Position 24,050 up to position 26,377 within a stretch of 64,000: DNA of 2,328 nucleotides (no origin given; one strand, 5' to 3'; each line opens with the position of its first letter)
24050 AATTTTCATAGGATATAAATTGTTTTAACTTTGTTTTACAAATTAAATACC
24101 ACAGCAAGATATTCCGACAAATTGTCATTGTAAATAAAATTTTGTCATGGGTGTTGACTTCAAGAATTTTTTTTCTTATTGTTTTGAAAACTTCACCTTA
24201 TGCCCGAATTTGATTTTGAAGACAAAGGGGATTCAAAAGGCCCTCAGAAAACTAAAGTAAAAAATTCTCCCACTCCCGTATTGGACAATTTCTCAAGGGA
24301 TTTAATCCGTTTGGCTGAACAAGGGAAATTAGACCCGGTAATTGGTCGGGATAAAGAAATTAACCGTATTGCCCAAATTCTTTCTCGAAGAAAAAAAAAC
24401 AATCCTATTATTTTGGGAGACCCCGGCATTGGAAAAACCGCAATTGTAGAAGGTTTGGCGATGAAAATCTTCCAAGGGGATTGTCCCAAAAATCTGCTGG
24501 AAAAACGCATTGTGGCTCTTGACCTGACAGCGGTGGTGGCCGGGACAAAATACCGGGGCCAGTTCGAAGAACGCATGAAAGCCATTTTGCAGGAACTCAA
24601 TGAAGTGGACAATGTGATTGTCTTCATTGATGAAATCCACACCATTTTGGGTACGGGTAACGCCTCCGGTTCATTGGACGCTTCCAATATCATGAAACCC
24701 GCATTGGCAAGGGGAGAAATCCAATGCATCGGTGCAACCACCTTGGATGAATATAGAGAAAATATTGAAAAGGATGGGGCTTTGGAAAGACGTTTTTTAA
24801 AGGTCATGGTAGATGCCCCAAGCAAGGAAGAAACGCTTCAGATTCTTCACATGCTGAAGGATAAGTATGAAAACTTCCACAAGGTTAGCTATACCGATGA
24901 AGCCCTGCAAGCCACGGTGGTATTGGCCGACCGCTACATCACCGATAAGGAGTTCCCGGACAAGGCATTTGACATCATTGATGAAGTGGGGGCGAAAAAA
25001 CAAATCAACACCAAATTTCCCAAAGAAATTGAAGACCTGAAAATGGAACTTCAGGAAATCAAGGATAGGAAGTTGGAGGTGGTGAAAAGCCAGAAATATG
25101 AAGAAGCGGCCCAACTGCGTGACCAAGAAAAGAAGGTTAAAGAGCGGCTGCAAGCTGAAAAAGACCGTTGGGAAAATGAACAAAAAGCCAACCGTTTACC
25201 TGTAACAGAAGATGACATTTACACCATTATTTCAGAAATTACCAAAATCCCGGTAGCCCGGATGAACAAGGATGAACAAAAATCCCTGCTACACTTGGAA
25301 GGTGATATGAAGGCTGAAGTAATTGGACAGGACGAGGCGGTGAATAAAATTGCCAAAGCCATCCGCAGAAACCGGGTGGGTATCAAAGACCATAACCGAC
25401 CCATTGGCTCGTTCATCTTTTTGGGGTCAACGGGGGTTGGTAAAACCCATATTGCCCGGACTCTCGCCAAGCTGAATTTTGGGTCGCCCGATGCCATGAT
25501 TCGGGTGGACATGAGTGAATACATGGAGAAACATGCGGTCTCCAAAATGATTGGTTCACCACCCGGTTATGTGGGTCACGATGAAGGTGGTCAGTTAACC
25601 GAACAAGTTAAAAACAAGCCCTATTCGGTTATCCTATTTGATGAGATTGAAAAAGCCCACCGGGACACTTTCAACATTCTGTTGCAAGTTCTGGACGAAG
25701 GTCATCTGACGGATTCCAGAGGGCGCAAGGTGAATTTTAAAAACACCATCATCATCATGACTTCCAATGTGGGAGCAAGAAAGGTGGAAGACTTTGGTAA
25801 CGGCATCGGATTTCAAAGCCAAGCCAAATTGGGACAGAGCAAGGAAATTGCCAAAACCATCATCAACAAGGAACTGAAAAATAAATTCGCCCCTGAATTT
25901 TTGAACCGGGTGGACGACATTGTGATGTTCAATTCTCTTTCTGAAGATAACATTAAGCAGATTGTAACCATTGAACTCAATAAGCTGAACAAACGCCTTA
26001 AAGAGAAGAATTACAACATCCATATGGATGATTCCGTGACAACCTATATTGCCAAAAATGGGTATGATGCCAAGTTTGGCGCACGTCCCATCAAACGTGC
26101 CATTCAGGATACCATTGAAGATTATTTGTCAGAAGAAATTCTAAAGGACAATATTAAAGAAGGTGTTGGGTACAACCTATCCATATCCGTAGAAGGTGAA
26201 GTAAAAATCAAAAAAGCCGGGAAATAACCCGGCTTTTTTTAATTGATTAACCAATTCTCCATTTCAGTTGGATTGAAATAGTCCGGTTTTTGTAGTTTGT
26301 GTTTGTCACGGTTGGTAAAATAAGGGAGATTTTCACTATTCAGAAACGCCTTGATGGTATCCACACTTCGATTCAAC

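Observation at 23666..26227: Divergent sHSP (Hsp20) and N-domain-less ClpB/ClpC-like disaggregase pair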

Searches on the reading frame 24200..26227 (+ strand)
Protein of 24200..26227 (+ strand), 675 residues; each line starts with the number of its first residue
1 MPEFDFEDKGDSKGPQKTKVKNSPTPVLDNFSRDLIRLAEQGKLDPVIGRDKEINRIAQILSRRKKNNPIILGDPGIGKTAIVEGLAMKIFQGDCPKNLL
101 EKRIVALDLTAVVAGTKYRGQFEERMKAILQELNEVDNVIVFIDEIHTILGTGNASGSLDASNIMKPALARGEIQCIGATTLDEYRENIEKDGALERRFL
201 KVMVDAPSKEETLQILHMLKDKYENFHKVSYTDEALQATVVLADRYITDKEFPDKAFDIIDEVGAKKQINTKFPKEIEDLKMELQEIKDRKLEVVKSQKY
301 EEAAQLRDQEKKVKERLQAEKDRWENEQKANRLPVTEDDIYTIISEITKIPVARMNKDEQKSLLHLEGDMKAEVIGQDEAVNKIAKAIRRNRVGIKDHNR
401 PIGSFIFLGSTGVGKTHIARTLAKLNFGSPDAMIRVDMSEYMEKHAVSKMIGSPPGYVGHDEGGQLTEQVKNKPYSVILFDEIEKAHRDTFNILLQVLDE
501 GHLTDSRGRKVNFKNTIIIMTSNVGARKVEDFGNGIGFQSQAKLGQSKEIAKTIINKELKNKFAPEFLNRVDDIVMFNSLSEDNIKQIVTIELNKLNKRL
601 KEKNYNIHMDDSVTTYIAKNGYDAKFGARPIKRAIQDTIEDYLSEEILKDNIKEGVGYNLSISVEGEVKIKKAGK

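Call 3: search_protein_families(library=pfam, proteins=[window:24200-26227:+], max_evalue=0.1)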
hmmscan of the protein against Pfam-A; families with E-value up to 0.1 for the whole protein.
window:24200-26227:+ (675 aa): 33 families (the best 25 are shown)
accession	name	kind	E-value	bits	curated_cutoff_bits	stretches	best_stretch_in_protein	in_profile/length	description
PF07724.20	AAA_2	-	7e-65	218.5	27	1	400-574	1-166/166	AAA domain (Cdc48 subfamily)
PF17871.7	AAA_lid_9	-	5.2e-28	97.4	22.8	1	208-309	1-103/104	AAA lid domain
PF10431.15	ClpB_D2-small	-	8.2e-27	93.5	21.9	1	580-655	1-76/81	C-terminal, D2-small domain, of ClpB protein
PF00004.35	AAA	-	5.6e-21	75.8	21.2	2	71-185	3-114/131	ATPase family associated with various cellular activities (AAA)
PF07728.20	AAA_5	-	1.9e-15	57.5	22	1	405-528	2-127/139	AAA domain (dynein-related subfamily)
PF13191.12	AAA_16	-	4.5e-11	44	32.6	1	47-147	2-142/167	AAA ATPase domain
PF13401.12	AAA_22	-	3.5e-09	37.5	27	2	405-499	8-109/130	AAA domain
PF00158.32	Sigma54_activat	-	1.5e-08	35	20.2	1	403-523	23-142/168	Sigma-54 interaction domain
PF20720.3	nSTAND3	-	4.7e-07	30.1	27.2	1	56-92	9-43/155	Novel STAND NTPase 3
PF05621.17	TniB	-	8.1e-07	29.1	22.4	1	56-203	25-183/189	Bacterial TniB protein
PF13173.12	AAA_14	-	1e-05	26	27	0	406-496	6-83/129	AAA domain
PF01695.23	IstB_IS21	-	1.3e-05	25.2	24.1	0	405-423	95-113/238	IstB-like ATP binding protein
PF05729.18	NACHT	-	2.5e-05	24.6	26.7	1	70-98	4-32/167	NACHT domain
PF12775.13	AAA_7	-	0.00025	21.1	25.8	0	404-453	35-84/181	P-loop containing dynein motor region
PF02151.25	UVR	-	0.0003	20.9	21.5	1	283-315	3-35/36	UvrB/uvrC motif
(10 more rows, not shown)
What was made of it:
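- On ClpC (class I Hsp100, ClpP-coupled): PF00004 (D1) and PF07724 (D2, E 7e-65) in call 3. UVR PF02151 at res 283-315 (E 3e-4, 20.9 bits, just under the 21.5 cut-off; call 3).
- Checked: The large protein has AAA (D1), AAA_lid_9, a UVR motif (res 283-315), AAA_2 (D2, E 7e-65) and ClpB_D2-small (E 8e-27) (call 3).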

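Call 4: search_protein_families(library=ncbifam, proteins=[window:24200-26227:+], max_evalue=0.01)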
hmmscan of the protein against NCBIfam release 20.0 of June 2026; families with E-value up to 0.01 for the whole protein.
window:24200-26227:+ (675 aa): 34 families (the best 25 are shown)
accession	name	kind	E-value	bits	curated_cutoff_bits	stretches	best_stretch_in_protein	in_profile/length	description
TIGR03346.1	chaperone_ClpB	equivalog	1e-251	838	1232.1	2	275-656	472-839/853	ATP-dependent chaperone ClpB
TIGR02639.1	ClpA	equivalog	7.9e-224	745.1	993.15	2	328-656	413-728/734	ATP-dependent Clp protease ATP-binding subunit ClpA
NF008118.0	PRK10865.1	equivalog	1.2e-211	705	1417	2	315-662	511-848/857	ATP-dependent chaperone ClpB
NF033607.0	disagg_AAA_ClpG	exception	6.9e-204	679.5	1900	1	13-657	228-871/932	AAA family protein disaggregase ClpG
TIGR03345.1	VI_ClpV1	equivalog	7.2e-194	646.5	884.95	2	16-329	158-478/852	type VI secretion system ATPase TssH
NF033606.1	heat_AAA_ClpK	exception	5.5e-193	643.4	1900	1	23-654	260-890/949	heat shock survival AAA family ATPase ClpK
NF008263.0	PRK11034.1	equivalog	1.4e-171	572.1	1350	2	18-269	159-411/758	ATP-dependent Clp protease ATP-binding subunit ClpA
NF003745.1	PRK05342.1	equivalog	1.4e-12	47.2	359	2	533-647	261-384/418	ATP-dependent Clp protease ATP-binding subunit ClpX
NF009067.0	PRK12402.1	equivalog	2.5e-08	33.3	317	1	43-133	13-98/340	replication factor C small subunit 2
NF001679.0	PRK00440.1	equivalog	1.5e-07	30.8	303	1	43-101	16-74/322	replication factor C small subunit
NF003229.0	PRK04195.1-5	equivalog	1.6e-07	30.4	280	1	372-485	17-114/413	replication factor C large subunit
TIGR02928.1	TIGR02928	subfamily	1.8e-06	27.1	181.3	1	43-94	13-67/366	orc1/cdc6 family replication initiation protein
TIGR03922.1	T7SS_EccA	equivalog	3e-06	26.1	466.65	1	66-167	312-405/557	type VII secretion AAA-ATPase EccA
TIGR02397.1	dnaX_nterm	equivalog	4.1e-06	26.3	250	1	372-500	14-143/355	DNA polymerase III subunit gamma/tau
NF038214.1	IS21_help_AAA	equivalog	2.9e-05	23.9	200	0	405-424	93-112/232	IS21-like element helper ATPase IstB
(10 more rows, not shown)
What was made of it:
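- On ClpB/Hsp104 disaggregase: NF008118 gives 705 bits against 1417 (call 4).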

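Call 5: search_protein_families(library=phrogs, proteins=[window:24200-26227:+], max_evalue=0.001)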
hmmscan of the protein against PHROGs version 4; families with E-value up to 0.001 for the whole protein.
window:24200-26227:+ (675 aa): 10 families
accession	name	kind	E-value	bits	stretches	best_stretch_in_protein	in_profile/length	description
phrog_4871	-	other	3.5e-245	817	1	11-659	158-744/764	ATP-dependent protease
phrog_5846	-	DNA, RNA and nucleotide metabolism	2.4e-11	44.5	1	372-501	16-121/380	clamp loader of DNA polymerase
phrog_10401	-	other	3e-10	40.5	1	31-157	425-536/667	ATPase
phrog_249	-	moron, auxiliary metabolic gene and host takeover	4.3e-09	37.2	1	284-523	20-244/380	porphyrin biosynthesis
phrog_3277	-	DNA, RNA and nucleotide metabolism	3.6e-08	34.4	1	59-146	3-87/168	DnaC-like helicase loader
phrog_1297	-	other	4.2e-08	33.6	0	63-108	22-62/356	ATPase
phrog_3757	-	unknown function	8.3e-08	33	0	43-151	104-198/367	-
phrog_4339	-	unknown function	1.4e-07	32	0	374-443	18-89/552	-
phrog_168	-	DNA, RNA and nucleotide metabolism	3e-05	24.9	0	401-528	41-143/314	clamp loader of DNA polymerase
phrog_8638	-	unknown function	0.00016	21.4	1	99-158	328-384/568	-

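Call 7: search_dna_similar(query=window:24200-26227:+, collection=phages, mode=protein, max_rows=40)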
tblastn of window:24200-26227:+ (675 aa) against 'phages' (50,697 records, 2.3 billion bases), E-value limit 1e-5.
Records with a match: 208; places in all: 210; records where one place covers at least 80% of the query: 158.
Best place of each record, by identity: <60% 208.
By first word of the organism name: Bacteriophage 56; Escherichia 33; Listeria 22; Klebsiella 11; Pseudomonas 11; Salmonella 10; Prevotella 9; Erwinia 8; Vibrio 7; uncultured 6; and 12 more.
By host as written in the record: - 80; Listeria monocytogenes 22; Escherichia coli 10; Prevotella sp. 9; Staphylococcus aureus 5; Klebsiella pneumoniae 5; Pseudomonas aeruginosa PAO1 5; Salmonella enterica subsp. enterica serovar Typhimurium 4; and 47 more.
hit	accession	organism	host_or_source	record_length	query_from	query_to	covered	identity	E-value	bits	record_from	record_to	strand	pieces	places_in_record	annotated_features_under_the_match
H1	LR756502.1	uncultured phage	metagenomic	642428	5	655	96%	58.0%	0e+0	774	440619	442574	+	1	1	record has no annotation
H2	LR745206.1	uncultured phage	metagenomic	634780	25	660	94%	58.6%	0e+0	761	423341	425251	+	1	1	record has no annotation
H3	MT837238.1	Bacteriophage sp.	human fecal samples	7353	25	673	96%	57.3%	0e+0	755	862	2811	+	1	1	record has no annotation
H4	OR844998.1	Staphylococcus phage SA 1306 Kay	Staphylococcus aureus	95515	12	655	95%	55.5%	0e+0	716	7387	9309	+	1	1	record has no annotation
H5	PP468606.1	Staphylococcus phage SpP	Staphylococcus saprophyticus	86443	21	666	96%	53.0%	0e+0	660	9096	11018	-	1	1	hypothetical protein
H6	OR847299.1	Listeria phage LM 4-11-1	Listeria monocytogenes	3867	10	672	98%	51.6%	0e+0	696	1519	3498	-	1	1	record has no annotation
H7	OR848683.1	Listeria phage LM 4-14-1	Listeria monocytogenes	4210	10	672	98%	51.6%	0e+0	696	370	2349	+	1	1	record has no annotation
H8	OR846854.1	Listeria phage LM 4-11-1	Listeria monocytogenes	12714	10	672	98%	51.4%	0e+0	693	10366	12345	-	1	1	record has no annotation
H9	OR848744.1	Listeria phage LM 4-14-1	Listeria monocytogenes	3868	10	672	98%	51.4%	0e+0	693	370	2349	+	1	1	record has no annotation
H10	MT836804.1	Bacteriophage sp.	human fecal samples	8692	27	662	94%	53.4%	0e+0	693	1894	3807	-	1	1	record has no annotation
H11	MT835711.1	Bacteriophage sp.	human fecal samples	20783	26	652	93%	54.0%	0e+0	676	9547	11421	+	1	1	record has no annotation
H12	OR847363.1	Listeria phage LM 4-11-1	Listeria monocytogenes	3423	10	655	96%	52.2%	0e+0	660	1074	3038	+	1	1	record has no annotation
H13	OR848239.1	Listeria phage LM 4-14-1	Listeria monocytogenes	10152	10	655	96%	52.2%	0e+0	660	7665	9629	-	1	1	record has no annotation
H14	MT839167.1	Bacteriophage sp.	human fecal samples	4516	17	655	95%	52.7%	0e+0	677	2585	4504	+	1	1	record has no annotation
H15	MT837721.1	Bacteriophage sp.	human fecal samples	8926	18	655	95%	52.6%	0e+0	685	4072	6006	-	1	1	record has no annotation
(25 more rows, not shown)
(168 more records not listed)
